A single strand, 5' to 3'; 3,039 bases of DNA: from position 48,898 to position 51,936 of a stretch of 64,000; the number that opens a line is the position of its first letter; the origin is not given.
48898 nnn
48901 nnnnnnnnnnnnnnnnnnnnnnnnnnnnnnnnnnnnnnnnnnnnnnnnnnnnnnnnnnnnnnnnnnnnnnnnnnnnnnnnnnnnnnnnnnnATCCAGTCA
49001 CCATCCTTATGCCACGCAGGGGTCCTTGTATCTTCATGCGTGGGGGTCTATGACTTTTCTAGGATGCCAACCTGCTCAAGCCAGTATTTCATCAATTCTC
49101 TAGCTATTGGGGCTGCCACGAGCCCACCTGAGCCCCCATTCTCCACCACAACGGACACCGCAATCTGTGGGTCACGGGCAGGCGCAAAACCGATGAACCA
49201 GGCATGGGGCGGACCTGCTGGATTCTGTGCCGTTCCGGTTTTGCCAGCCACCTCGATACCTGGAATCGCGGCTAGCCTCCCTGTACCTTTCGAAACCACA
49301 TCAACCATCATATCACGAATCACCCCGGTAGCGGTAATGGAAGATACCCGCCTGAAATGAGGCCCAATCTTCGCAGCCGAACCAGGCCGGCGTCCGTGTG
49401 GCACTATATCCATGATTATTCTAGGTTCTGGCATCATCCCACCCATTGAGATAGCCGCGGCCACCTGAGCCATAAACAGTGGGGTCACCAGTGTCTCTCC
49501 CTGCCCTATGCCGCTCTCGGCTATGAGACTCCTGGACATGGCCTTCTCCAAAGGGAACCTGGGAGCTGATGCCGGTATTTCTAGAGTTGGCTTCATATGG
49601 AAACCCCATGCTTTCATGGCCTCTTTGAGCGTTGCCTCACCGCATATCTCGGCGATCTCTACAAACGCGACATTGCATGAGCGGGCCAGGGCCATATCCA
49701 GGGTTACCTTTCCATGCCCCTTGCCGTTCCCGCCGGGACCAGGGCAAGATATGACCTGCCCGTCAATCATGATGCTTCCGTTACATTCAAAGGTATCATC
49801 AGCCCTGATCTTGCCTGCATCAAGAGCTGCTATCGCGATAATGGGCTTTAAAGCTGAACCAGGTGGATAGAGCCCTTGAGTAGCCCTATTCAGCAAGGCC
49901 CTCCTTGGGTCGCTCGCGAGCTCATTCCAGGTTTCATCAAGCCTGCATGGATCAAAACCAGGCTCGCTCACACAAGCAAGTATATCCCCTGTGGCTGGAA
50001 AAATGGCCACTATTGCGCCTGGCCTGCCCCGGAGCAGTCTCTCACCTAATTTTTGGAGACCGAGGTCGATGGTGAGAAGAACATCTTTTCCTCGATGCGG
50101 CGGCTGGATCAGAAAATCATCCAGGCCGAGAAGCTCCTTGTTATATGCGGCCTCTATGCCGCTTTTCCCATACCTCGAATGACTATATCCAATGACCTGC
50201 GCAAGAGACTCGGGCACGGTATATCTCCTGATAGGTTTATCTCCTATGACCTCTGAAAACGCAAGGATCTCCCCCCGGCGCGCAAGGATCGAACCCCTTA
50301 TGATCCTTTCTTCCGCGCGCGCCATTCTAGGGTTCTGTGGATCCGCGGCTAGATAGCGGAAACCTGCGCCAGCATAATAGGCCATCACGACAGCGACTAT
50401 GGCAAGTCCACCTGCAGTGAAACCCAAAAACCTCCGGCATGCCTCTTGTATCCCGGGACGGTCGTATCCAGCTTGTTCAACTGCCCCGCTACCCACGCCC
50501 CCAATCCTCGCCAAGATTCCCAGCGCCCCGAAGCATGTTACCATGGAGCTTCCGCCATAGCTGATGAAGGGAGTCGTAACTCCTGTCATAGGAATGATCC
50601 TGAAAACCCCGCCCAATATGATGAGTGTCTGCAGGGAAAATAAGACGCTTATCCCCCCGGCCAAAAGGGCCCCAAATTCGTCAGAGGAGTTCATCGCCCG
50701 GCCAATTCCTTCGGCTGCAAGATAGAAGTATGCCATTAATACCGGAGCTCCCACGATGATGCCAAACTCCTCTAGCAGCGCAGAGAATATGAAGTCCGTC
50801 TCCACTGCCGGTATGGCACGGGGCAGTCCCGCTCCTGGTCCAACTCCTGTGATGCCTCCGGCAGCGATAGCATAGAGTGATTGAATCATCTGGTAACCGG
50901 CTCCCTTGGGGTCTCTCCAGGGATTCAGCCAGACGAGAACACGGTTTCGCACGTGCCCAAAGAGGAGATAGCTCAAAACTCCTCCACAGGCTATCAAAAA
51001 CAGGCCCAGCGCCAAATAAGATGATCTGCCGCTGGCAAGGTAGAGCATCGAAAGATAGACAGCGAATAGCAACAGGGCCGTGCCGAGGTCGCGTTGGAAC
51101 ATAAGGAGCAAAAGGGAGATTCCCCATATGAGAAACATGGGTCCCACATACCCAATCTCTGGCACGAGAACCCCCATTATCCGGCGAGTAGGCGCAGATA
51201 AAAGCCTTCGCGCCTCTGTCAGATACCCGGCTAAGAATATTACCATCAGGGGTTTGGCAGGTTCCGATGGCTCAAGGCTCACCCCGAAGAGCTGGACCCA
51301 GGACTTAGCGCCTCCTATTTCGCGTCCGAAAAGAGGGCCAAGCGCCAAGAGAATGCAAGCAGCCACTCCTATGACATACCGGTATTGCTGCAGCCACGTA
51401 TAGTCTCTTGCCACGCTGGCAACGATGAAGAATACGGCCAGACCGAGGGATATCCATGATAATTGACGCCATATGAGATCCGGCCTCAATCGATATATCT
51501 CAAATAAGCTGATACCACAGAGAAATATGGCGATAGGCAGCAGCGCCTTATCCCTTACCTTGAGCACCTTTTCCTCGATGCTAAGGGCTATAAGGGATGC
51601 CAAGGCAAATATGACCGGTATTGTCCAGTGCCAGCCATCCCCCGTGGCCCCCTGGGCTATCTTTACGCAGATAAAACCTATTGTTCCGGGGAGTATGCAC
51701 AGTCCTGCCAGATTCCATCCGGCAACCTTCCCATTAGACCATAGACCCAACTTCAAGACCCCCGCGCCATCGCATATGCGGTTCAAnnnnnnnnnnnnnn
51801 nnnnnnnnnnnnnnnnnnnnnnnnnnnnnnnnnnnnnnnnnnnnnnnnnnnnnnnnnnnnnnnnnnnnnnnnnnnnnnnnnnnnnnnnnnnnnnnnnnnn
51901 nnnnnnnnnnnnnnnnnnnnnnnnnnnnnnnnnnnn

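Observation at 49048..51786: Natural single-ORF fusion of a SEDS glycosyltransferase and its cognate class-B PBP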

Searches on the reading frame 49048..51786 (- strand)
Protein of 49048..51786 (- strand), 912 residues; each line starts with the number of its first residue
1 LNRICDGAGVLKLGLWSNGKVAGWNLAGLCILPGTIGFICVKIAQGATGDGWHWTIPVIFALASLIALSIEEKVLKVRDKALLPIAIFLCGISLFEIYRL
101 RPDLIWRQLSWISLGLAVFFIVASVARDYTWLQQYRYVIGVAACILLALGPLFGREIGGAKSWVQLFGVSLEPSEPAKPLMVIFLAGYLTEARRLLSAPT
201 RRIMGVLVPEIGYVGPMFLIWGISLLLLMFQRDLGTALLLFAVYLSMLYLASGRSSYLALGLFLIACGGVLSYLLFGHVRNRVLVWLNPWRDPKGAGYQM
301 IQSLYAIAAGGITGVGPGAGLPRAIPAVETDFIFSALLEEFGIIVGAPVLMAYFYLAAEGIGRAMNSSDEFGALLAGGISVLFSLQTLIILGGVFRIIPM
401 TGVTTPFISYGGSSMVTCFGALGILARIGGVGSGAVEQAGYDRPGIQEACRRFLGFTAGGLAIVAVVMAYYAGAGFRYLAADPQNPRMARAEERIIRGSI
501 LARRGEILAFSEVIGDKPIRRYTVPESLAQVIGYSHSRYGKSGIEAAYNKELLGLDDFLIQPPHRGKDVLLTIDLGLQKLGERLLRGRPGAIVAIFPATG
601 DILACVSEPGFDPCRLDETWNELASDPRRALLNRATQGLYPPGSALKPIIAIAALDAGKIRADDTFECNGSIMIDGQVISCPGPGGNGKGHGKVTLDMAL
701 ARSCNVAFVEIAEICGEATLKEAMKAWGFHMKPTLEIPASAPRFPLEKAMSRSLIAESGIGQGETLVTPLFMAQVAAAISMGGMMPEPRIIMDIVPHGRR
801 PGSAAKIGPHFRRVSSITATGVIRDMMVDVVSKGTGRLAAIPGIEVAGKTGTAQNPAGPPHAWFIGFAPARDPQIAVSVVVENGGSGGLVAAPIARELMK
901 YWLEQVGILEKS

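Call 3: search_protein_families(library=pfam, proteins=[window:49048-51786:-], max_evalue=0.01)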
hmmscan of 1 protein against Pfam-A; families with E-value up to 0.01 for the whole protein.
window:49048-51786:- (912 aa): 4 families
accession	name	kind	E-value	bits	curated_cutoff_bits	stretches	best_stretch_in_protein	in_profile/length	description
PF01098.24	FTSW_RODA_SPOVE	-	3.2e-70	237.4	26.4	1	104-428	37-350/356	Cell cycle protein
PF00905.27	Transpeptidase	-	3.7e-57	194.2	22.1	1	590-900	1-299/299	Penicillin binding protein transpeptidase domain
PF21922.1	PBP_dimer_2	-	1.1e-09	38.9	27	1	497-559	1-64/83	Penicillin binding protein A dimerisation domain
PF03717.20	PBP_dimer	-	0.0038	18.1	24.4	0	524-554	112-160/180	Penicillin-binding Protein dimerisation domain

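Call 4: search_protein_families(library=ncbifam, proteins=[window:49048-51786:-], max_evalue=0.01)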
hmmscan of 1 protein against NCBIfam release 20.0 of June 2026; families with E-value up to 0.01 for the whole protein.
window:49048-51786:- (912 aa): 29 families (the best 25 are shown)
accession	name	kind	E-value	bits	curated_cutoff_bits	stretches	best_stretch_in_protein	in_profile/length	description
TIGR03423.1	pbp2_mrdA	equivalog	1.8e-84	284.4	455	1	539-904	184-592/593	penicillin-binding protein 2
TIGR02614.1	ftsW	equivalog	6.4e-74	249.2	337.5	1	104-428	37-353/357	putative lipid II flippase FtsW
TIGR02210.1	rodA_shape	equivalog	1.9e-64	218.1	336.7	1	81-428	3-352/357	rod shape-determining protein RodA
TIGR02615.1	spoVE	exception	4.3e-61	207.3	448.8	1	106-428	39-352/354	stage V sporulation protein E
TIGR02214.1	spoVD_pbp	equivalog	6.1e-56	190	688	1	517-908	143-560/636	stage V sporulation protein D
NF008042.0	PRK10774.1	equivalog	1.9e-38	132.5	493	1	112-428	78-388/405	cell division protein FtsW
NF008060.0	PRK10794.1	equivalog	1.2e-34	119.8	590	1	102-428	43-359/370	peptidoglycan glycosyltransferase MrdB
NF008061.0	PRK10795.1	equivalog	2.8e-34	118.7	962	1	556-901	238-611/634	peptidoglycan DD-transpeptidase MrdA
TIGR02074.1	PBP_1a_fam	subfamily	5.6e-31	107.9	508.75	1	590-903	260-533/535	PBP1A family penicillin-binding protein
NF037961.1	RodA_shape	subfamily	1e-27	97.5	150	2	271-417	240-396/415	rod shape-determining protein RodA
NF051842.1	PBP4_5_Efaec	equivalog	2e-26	92.5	700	1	564-854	330-614/668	penicillin-binding protein PBP4(5)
NF053573.1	PBP2_PenA_Neis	exception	1.9e-23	82.9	1105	2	808-908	455-566/572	peptidoglycan D,D-transpeptidase PBP2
NF033378.1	MECD_PBP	exception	1.2e-17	63.5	1450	1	536-887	277-648/678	PBP2a family beta-lactam-resistant peptidoglycan transpeptidase MecD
NF051885.1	tranpepglycosPbpC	equivalog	3.5e-17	62.3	900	1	630-870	349-558/632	multimodular transpeptidase-transglycosylase PbpC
NF000406.1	MECB_PBP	exception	1e-15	57.2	1450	1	557-888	312-646/674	PBP2a family beta-lactam-resistant peptidoglycan transpeptidase MecB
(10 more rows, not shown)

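Call 6: find_homologous_proteins(query=window:49048-51786:-, max_evalue=1e-10)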
Query window:49048-51786:- (912 aa): 363 proteins with E <= 1e-10 among 8000 candidates; the best 120 are listed.
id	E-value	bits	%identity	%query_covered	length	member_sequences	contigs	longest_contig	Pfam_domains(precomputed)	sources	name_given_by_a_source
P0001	0.0e+0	1993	98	100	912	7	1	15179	PF01098.25,PF21922.2,PF00905.28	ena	-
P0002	1.5e-215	737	57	67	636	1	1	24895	PF01098.25,PF21922.2,PF00905.28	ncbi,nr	ncbi:MAG TPA: FtsW/RodA/SpoVE family cell cycle protein, partial [Firmicutes bacterium]|nr:FtsW/RodA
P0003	8.8e-179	615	44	87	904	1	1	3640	PF01098.25,PF21922.2,PF00905.28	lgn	-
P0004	5.0e-177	609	42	91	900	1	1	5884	PF01098.25,PF21922.2,PF00905.28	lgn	-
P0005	1.6e-166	575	40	91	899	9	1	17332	PF01098.25,PF21922.2,PF00905.28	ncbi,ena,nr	ncbi:MAG TPA: penicillin-binding transpeptidase domain-containing protein [Armatimonadota bacterium]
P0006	3.8e-162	560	38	94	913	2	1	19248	PF01098.25,PF21922.2,PF00905.28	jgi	jgi:peptidoglycan glycosyltransferase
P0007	1.2e-161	558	38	95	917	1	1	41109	PF01098.25,PF21922.2,PF00905.28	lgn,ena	-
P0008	2.5e-159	551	37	94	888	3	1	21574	PF01098.25,PF21922.2,PF00905.28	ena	-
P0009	3.2e-159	550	41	90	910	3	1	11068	PF01098.25,PF21922.2,PF00905.28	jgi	jgi:peptidoglycan glycosyltransferase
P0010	3.7e-156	540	38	91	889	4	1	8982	PF01098.25,PF21922.2,PF00905.28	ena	-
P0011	1.5e-155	538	39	91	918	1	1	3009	PF01098.25,PF21922.2,PF00905.28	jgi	jgi:cell division protein FtsW (lipid II flippase)/cell division protein FtsI/penicillin-binding pro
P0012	1.6e-149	518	37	91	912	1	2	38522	PF03717.21,PF01098.25,PF21922.2,PF00905.28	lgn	-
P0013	4.6e-144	500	38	91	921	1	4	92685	PF01098.25,PF21922.2,PF00905.28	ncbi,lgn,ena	-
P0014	9.9e-141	489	37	91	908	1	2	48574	PF01098.25,PF21922.2,PF00905.28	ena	-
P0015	9.6e-136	473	37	90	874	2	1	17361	PF01098.25,PF21922.2,PF00905.28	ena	-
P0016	3.6e-134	467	36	88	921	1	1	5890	PF01098.25,PF21922.2,PF00905.28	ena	-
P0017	3.6e-134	467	36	88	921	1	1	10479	PF01098.25,PF21922.2,PF00905.28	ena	-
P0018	4.9e-132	460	36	91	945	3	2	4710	PF01098.25,PF21922.2,PF00905.28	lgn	-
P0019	1.1e-131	459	36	90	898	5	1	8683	PF01098.25,PF21922.2,PF00905.28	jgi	-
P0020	1.4e-130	456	37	88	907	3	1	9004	PF01098.25,PF21922.2,PF00905.28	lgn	-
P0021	3.7e-130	454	35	90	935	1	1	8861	PF01098.25,PF21922.2,PF00905.28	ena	-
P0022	5.5e-130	454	34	91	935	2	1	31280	PF03717.21,PF01098.25,PF21922.2,PF00905.28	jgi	-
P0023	6.2e-130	453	34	95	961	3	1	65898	PF01098.25,PF21922.2,PF00905.28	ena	-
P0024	1.3e-129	452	35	95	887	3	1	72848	PF01098.25,PF21922.2,PF00905.28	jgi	jgi:cell division protein FtsW (lipid II flippase)/cell division protein FtsI/penicillin-binding pro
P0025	1.2e-128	449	35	91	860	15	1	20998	PF03717.21,PF01098.25,PF21922.2,PF00905.28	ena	-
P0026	1.8e-127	445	35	90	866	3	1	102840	PF01098.25,PF21922.2,PF00905.28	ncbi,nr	ncbi:MAG: FtsW/RodA/SpoVE family cell cycle protein [Chloroflexi bacterium]|nr:FtsW/RodA/SpoVE famil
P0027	4.6e-127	444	36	90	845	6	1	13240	PF01098.25,PF21922.2,PF00905.28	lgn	-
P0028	1.4e-126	442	35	91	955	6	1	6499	PF03717.21,PF01098.25,PF21922.2,PF00905.28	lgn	-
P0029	1.7e-126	442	34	88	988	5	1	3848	PF01098.25,PF21922.2,PF00905.28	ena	-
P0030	4.9e-126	441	36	88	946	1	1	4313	PF01098.25,PF21922.2,PF00905.28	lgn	-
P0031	8.5e-126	440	34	88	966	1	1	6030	PF01098.25,PF21922.2,PF00905.28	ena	-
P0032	8.8e-126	440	36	88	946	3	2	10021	PF01098.25,PF21922.2,PF00905.28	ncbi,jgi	ncbi:MAG: FtsW/RodA/SpoVE family cell cycle protein [Olsenella sp.]|jgi:cell division protein FtsI/p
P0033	1.0e-125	439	34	88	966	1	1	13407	PF01098.25,PF21922.2,PF00905.28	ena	-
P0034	2.3e-125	438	34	89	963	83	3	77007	PF01098.25,PF21922.2,PF00905.28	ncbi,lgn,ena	-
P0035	3.0e-125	438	34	88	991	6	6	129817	PF01098.25,PF21922.2,PF00905.28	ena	-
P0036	1.2e-124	436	42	32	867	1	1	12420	PF01098.25,PF21922.2,PF00905.28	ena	-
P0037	1.7e-124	435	40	69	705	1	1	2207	PF01098.25,PF21922.2,PF00905.28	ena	-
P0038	3.1e-124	435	34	89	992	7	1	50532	PF01098.25,PF21922.2,PF00905.28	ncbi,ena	-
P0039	2.2e-123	432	34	88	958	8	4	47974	PF01098.25,PF21922.2,PF00905.28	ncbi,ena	-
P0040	1.5e-121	426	33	92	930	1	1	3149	PF01098.25,PF21922.2,PF00905.28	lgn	-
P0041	2.0e-120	422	33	92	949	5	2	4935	PF01098.25,PF21922.2,PF00905.28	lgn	-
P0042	1.2e-119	419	39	41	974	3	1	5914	PF01098.25,PF21922.2,PF00905.28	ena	-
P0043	3.8e-119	418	33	92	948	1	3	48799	PF01098.25,PF21922.2,PF00905.28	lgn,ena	-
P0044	4.2e-119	418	33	91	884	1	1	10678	PF01098.25,PF21922.2,PF00905.28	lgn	-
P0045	1.2e-118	416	34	93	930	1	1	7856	PF01098.25,PF21922.2,PF00905.28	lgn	-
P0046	8.0e-118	413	33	89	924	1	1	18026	PF01098.25,PF21922.2,PF00905.28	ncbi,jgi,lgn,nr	ncbi:MAG: FtsW/RodA/SpoVE family cell cycle protein [Coriobacteriales bacterium]|jgi:peptidoglycan g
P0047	2.2e-117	412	33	92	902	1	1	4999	PF01098.25,PF21922.2,PF00905.28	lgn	-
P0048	1.1e-114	403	34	93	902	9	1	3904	PF01098.25,PF21922.2,PF00905.28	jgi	jgi:cell division protein FtsW (lipid II flippase)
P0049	1.3e-114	403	34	91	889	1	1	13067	PF01098.25,PF21922.2,PF00905.28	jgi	jgi:cell division protein FtsW (lipid II flippase)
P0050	3.9e-114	401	36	77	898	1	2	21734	PF01098.25,PF21922.2,PF00905.28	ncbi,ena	-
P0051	4.3e-111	391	35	93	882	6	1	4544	PF01098.25,PF21922.2,PF00905.28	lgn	-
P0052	1.8e-110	389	36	81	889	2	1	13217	PF01098.25,PF21922.2,PF00905.28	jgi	jgi:cell division protein FtsW (lipid II flippase)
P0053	3.1e-110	388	32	85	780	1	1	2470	PF01098.25,PF21922.2,PF00905.28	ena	-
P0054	1.4e-109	386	33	81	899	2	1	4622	PF01098.25,PF21922.2,PF00905.28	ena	-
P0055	6.3e-109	384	35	79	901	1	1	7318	PF01098.25,PF00905.28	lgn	-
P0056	7.0e-109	384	33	89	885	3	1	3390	PF01098.25,PF21922.2,PF00905.28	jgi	-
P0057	3.3e-108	382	35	91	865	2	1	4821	PF01098.25,PF21922.2,PF00905.28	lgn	-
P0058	5.9e-108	381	33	91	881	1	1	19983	PF01098.25,PF21922.2,PF00905.28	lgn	-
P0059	7.3e-108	380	35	82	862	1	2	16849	PF01098.25,PF00905.28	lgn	-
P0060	1.1e-107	380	31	95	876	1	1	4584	PF01098.25,PF00905.28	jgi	jgi:cell division protein FtsW (lipid II flippase)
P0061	9.5e-107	377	34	81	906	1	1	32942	PF01098.25,PF21922.2,PF00905.28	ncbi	-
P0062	2.6e-106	375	33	87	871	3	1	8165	PF01098.25,PF00905.28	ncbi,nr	ncbi:MAG: hypothetical protein EHM70_04650 [Chloroflexota bacterium]|nr:MAG: hypothetical protein EH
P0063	7.3e-106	374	33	90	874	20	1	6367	PF01098.25,PF00905.28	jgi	-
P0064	2.3e-105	372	32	85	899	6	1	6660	PF01098.25,PF00905.28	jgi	jgi:cell division protein FtsW (lipid II flippase)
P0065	8.4e-105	370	34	81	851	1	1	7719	PF01098.25,PF21922.2,PF00905.28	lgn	-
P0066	3.1e-104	368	32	89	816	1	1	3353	PF01098.25,PF21922.2,PF00905.28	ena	-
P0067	4.6e-104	368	32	90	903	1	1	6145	PF01098.25,PF21922.2,PF00905.28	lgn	-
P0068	5.6e-104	368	33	83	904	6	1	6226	PF01098.25,PF00905.28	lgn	-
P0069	2.8e-103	365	31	93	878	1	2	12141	PF01098.25,PF21922.2,PF00905.28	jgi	jgi:cell division protein FtsW (lipid II flippase)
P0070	4.2e-103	365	35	79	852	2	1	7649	PF01098.25,PF21922.2,PF00905.28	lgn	-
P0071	5.2e-103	364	34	81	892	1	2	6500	PF01098.25,PF00905.28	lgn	-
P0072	7.5e-103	364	33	79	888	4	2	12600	PF01098.25,PF21922.2,PF00905.28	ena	-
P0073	1.3e-102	363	33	81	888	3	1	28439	PF01098.25,PF00905.28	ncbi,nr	ncbi:MAG TPA: FtsW/RodA/SpoVE family cell cycle protein [Anaerolineales bacterium]|nr:FtsW/RodA/SpoV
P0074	1.6e-102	363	32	93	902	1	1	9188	PF01098.25,PF21922.2,PF00905.28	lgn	-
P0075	2.4e-102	362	33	81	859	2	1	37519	PF01098.25,PF21922.2,PF00905.28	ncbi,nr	ncbi:MAG: FtsW/RodA/SpoVE family cell cycle protein [Anaerolineales bacterium]|nr:FtsW/RodA/SpoVE fa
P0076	9.2e-102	360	34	91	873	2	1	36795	PF01098.25,PF00905.28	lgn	-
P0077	9.7e-102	360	34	79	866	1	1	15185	PF01098.25,PF00905.28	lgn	-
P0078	1.0e-101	360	34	81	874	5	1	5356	PF01098.25,PF00905.28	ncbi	-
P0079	1.8e-101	359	31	90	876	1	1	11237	PF01098.25,PF00905.28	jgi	jgi:cell division protein FtsW (lipid II flippase)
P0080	3.2e-101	358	32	80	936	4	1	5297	PF01098.25,PF21922.2,PF00905.28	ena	-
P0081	6.7e-101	357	33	91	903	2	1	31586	PF01098.25,PF21922.2,PF00905.28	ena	-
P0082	6.9e-101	357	33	81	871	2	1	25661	PF01098.25,PF21922.2,PF00905.28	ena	-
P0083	8.1e-101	357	34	79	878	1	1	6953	PF01098.25,PF21922.2,PF00905.28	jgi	jgi:cell division protein FtsW (lipid II flippase)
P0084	1.7e-100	356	33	81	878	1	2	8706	PF01098.25,PF21922.2,PF00905.28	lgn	-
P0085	2.8e-100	355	34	89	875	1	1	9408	PF01098.25,PF21922.2,PF00905.28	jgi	jgi:cell division protein FtsW (lipid II flippase)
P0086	3.5e-100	355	34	81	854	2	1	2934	PF01098.25,PF21922.2,PF00905.28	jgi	-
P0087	4.9e-100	355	37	66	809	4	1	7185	PF01098.25,PF00905.28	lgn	-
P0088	1.1e-99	353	32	87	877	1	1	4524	PF01098.25,PF00905.28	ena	-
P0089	1.6e-99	353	35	81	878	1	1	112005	PF01098.25,PF21922.2,PF00905.28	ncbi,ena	-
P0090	1.9e-99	353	33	89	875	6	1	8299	PF01098.25,PF21922.2,PF00905.28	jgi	jgi:cell division protein FtsW (lipid II flippase)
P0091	2.5e-99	352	32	84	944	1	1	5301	PF01098.25,PF00905.28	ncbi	-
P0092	3.1e-99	352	33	88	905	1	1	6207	PF01098.25,PF21922.2,PF00905.28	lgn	-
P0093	4.0e-99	351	33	82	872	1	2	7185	PF01098.25,PF00905.28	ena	-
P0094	6.4e-99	351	32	94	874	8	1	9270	PF01098.25,PF21922.2,PF00905.28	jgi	jgi:cell division protein FtsW (lipid II flippase)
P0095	8.2e-99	350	31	94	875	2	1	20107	PF01098.25,PF21922.2,PF00905.28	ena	-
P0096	2.0e-98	349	33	82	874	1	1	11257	PF01098.25,PF00905.28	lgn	-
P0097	4.7e-98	348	33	79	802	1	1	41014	PF01098.25,PF00905.28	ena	-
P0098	7.0e-98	347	36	69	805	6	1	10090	PF01098.25,PF21922.2,PF00905.28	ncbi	ncbi:MAG: FtsW/RodA/SpoVE family cell cycle protein [Anaerolineae bacterium]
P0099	2.3e-97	346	31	91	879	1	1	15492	PF01098.25,PF00905.28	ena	-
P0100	2.4e-97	346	30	91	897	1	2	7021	PF01098.25,PF21922.2,PF00905.28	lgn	-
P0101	4.2e-97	345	34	81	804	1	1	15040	PF01098.25,PF21922.2,PF00905.28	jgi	jgi:cell division protein FtsW (lipid II flippase)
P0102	8.1e-97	344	32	91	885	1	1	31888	PF01098.25,PF00905.28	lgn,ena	-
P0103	8.9e-97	344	34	81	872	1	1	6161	PF01098.25,PF21922.2,PF00905.28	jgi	-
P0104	9.4e-97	344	31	93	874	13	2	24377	PF01098.25,PF00905.28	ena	-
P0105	1.5e-96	343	32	91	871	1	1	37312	PF01098.25,PF21922.2,PF00905.28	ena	-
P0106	1.8e-96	343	37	67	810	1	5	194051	PF01098.25,PF21922.2,PF00905.28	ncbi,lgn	-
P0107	2.5e-96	342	37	63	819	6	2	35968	PF01098.25,PF21922.2,PF00905.28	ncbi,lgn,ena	-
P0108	2.6e-96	342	34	83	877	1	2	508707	PF01098.25,PF21922.2,PF00905.28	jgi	jgi:cell division protein FtsW (lipid II flippase)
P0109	2.8e-96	342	32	79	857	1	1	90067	PF01098.25,PF00905.28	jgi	jgi:cell division protein FtsW (lipid II flippase)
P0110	3.1e-96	342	33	81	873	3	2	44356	PF01098.25,PF00905.28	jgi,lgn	jgi:cell division protein FtsW (lipid II flippase)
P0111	3.6e-96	342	37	65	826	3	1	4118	PF01098.25,PF21922.2,PF00905.28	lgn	-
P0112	4.1e-96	342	31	93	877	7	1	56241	PF01098.25,PF21922.2,PF00905.28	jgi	-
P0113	4.5e-96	341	33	91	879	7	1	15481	PF01098.25,PF21922.2,PF00905.28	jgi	-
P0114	4.6e-96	341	33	82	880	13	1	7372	PF01098.25,PF00905.28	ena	-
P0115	5.6e-96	341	33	82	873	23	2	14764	PF01098.25,PF00905.28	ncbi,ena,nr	ncbi:MAG TPA: FtsW/RodA/SpoVE family cell cycle protein [Anaerolineaceae bacterium]|nr:FtsW/RodA/Spo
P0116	6.5e-96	341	34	79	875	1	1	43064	PF01098.25,PF00905.28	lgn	-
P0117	8.3e-96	341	33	81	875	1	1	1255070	PF01098.25,PF21922.2,PF00905.28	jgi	jgi:cell division protein FtsW (lipid II flippase)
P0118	2.7e-95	339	37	66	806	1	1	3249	PF01098.25,PF21922.2,PF00905.28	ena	-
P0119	3.0e-95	339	36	69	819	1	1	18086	PF01098.25,PF21922.2,PF00905.28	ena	-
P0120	4.1e-95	338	32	81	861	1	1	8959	PF01098.25,PF21922.2,PF00905.28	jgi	jgi:cell division protein FtsW (lipid II flippase)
